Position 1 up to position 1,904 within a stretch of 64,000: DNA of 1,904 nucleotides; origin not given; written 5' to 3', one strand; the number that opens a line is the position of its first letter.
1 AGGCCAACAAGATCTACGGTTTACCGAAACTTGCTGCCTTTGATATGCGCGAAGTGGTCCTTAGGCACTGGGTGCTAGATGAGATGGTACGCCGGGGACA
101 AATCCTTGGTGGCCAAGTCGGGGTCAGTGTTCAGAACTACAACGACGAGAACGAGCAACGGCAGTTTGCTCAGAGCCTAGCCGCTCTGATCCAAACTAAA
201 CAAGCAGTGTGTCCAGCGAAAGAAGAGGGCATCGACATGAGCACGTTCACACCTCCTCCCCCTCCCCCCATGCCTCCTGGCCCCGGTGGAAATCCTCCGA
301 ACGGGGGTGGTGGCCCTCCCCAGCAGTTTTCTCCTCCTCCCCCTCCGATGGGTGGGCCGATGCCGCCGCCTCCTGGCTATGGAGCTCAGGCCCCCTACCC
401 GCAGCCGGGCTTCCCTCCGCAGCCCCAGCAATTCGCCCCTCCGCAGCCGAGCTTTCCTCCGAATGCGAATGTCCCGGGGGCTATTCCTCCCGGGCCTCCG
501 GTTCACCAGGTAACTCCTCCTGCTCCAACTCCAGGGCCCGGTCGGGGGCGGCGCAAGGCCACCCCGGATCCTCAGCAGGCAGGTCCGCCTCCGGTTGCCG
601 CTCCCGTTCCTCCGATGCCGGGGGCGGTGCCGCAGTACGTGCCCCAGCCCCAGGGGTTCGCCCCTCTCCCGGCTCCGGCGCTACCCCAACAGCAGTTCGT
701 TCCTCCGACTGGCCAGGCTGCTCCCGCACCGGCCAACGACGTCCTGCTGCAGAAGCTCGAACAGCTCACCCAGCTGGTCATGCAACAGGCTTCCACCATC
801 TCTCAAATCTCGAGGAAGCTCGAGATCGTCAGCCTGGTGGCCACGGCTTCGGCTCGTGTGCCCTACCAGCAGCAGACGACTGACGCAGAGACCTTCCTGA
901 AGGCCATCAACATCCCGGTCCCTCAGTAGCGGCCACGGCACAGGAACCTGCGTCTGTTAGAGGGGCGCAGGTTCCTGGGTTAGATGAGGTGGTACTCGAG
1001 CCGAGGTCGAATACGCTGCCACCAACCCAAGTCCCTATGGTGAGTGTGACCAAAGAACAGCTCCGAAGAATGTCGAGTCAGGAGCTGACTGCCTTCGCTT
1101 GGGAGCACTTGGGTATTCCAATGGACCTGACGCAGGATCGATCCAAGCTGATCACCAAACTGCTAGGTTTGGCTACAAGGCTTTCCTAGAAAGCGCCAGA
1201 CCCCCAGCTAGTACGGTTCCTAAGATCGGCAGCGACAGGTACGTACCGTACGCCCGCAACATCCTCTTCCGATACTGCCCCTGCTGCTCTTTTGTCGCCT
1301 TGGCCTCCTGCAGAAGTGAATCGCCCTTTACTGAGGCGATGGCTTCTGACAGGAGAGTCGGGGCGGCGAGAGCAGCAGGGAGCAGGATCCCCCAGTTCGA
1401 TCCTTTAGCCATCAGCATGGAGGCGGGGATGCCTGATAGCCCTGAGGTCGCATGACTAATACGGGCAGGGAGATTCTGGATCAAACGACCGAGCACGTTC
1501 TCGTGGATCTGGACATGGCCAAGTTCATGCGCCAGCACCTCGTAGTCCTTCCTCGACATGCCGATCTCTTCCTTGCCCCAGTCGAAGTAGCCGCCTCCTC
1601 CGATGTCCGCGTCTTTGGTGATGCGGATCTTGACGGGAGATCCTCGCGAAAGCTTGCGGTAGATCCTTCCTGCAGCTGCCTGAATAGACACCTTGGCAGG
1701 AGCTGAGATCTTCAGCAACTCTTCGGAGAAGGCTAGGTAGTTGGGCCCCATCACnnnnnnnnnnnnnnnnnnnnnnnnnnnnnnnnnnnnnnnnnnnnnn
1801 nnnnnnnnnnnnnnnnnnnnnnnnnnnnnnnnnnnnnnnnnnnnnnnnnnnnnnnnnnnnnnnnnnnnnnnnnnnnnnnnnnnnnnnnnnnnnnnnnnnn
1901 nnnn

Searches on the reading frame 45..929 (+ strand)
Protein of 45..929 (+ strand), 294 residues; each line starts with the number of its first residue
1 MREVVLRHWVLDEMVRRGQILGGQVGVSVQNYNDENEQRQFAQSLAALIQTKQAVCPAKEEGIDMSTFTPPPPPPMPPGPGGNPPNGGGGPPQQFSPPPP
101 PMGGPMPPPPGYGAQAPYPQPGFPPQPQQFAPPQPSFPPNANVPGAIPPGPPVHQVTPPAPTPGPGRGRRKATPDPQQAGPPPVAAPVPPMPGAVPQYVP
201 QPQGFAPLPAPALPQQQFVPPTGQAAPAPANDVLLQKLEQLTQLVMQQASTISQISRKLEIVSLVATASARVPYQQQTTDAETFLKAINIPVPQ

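Call 47: search_protein_families(library=pfam, proteins=[window:45-929:+], max_evalue=0.01)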
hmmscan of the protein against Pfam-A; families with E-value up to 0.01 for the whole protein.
window:45-929:+ (294 aa): 0 families

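Call 48: find_encoding_contigs(protein=window:45-929:+, flank=10000, max_places=2)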
Protein window:45-929:+ (294 aa): no gene with exactly this product is on record in the collection.

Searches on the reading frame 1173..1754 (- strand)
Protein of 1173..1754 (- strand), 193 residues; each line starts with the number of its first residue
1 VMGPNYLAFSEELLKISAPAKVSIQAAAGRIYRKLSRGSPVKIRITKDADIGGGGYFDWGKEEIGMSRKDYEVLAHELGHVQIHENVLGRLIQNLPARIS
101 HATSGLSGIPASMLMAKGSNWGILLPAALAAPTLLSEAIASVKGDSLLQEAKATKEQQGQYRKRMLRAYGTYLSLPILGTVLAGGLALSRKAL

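Call 14: search_protein_families(library=pfam, proteins=[window:1173-1754:-], max_evalue=0.01)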
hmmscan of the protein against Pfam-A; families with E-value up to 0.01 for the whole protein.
window:1173-1754:- (193 aa): 0 families

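Call 50: find_encoding_contigs(protein=window:1173-1754:-, flank=10000, max_places=2)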
Protein window:1173-1754:- (193 aa): 2 contigs read that carry it; 2 places shown.
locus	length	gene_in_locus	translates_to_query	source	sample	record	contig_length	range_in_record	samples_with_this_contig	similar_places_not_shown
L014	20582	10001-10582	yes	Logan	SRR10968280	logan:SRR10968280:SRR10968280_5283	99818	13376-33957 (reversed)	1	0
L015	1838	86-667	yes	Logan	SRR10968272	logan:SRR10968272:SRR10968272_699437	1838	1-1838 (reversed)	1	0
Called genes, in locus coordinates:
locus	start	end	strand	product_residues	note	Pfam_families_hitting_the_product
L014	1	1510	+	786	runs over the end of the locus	-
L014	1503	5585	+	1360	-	-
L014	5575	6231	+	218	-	-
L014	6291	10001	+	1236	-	-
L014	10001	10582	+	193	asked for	-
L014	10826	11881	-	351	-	-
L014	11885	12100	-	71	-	-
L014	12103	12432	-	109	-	-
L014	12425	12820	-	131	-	-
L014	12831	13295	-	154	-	-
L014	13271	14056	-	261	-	PF21448:DNMK (weak)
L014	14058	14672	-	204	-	-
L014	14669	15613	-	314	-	-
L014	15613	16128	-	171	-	-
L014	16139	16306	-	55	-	-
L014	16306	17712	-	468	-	PF00154:RecA_N (weak), PF06745:ATPase (weak), PF08423:Rad51 (faint), PF00154:RecA_N, PF21096:RecA_C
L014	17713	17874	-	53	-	PF18912:DZR_2 (weak)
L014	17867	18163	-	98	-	PF18291:HU-HIG, PF00216:Bac_DNA_binding (weak)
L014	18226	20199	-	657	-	PF01612:DNA_pol_A_exo1, PF00476:DNA_pol_A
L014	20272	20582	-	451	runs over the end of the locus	-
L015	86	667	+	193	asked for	-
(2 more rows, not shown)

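Call 86: find_homologous_proteins(query=L014:18226-20199:-, max_evalue=1e-20)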
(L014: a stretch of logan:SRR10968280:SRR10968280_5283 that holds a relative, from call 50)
Query L014:18226-20199:- (657 aa): 7971 proteins with E <= 1e-20 among 8000 candidates; the best 120 are listed.
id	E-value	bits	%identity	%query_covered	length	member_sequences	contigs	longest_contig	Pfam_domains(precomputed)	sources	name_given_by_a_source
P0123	0.0e+0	1375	100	90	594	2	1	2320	PF00476.27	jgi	jgi:DNA polymerase-1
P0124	0.0e+0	1016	67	100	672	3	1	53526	PF01612.27,PF00476.27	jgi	jgi:DNA polymerase-1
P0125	1.7e-295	1000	66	99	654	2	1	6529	PF01612.27,PF00476.27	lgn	-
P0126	1.8e-290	983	67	100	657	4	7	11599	PF01612.27,PF00476.27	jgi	jgi:DNA polymerase-1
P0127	2.3e-290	983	66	100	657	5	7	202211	PF01612.27,PF00476.27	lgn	-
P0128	3.0e-289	979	67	100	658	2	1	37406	PF01612.27,PF00476.27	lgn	-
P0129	6.1e-289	978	66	100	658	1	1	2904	PF01612.27,PF00476.27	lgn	-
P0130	3.9e-288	975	67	99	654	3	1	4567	PF01612.27,PF00476.27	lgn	-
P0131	3.6e-286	969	66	99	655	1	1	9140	PF01612.27,PF00476.27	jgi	jgi:DNA polymerase-1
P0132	3.1e-285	966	65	100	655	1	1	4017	PF01612.27,PF00476.27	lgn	-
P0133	3.3e-285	966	66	100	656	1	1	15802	PF01612.27,PF00476.27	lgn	-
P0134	9.1e-285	964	65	100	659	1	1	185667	PF01612.27,PF00476.27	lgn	-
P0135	6.3e-284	961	64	100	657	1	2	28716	PF01612.27,PF00476.27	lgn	-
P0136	1.3e-283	960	64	100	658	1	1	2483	PF01612.27,PF00476.27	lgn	-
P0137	2.4e-282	956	65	100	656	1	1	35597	PF01612.27,PF00476.27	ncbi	-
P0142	1.2e-280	951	64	100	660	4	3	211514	PF01612.27,PF00476.27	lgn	-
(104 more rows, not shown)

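Call 87: find_encoding_contigs(protein=P0142, flank=10000, max_places=1)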
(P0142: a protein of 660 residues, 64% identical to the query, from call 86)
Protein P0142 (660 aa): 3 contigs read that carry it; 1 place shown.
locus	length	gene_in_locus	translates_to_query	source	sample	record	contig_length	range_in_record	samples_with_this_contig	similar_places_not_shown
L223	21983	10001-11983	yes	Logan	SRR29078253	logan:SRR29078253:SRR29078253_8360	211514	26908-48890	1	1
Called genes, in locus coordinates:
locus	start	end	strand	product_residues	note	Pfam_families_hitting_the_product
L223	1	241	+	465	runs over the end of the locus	PF04851:ResIII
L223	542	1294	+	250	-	PF03167:UDG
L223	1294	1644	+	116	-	-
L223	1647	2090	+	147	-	-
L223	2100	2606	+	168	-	-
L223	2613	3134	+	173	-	PF00293:NUDIX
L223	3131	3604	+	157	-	-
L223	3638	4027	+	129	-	-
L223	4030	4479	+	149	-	-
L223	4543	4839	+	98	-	-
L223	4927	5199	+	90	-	-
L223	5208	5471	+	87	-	-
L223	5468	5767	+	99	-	-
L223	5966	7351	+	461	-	PF03796:DnaB_C, PF13481:AAA_25 (faint)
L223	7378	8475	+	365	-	PF01751:Toprim (weak), PF13155:Toprim_2, PF13662:Toprim_4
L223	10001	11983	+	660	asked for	PF01612:DNA_pol_A_exo1, PF00476:DNA_pol_A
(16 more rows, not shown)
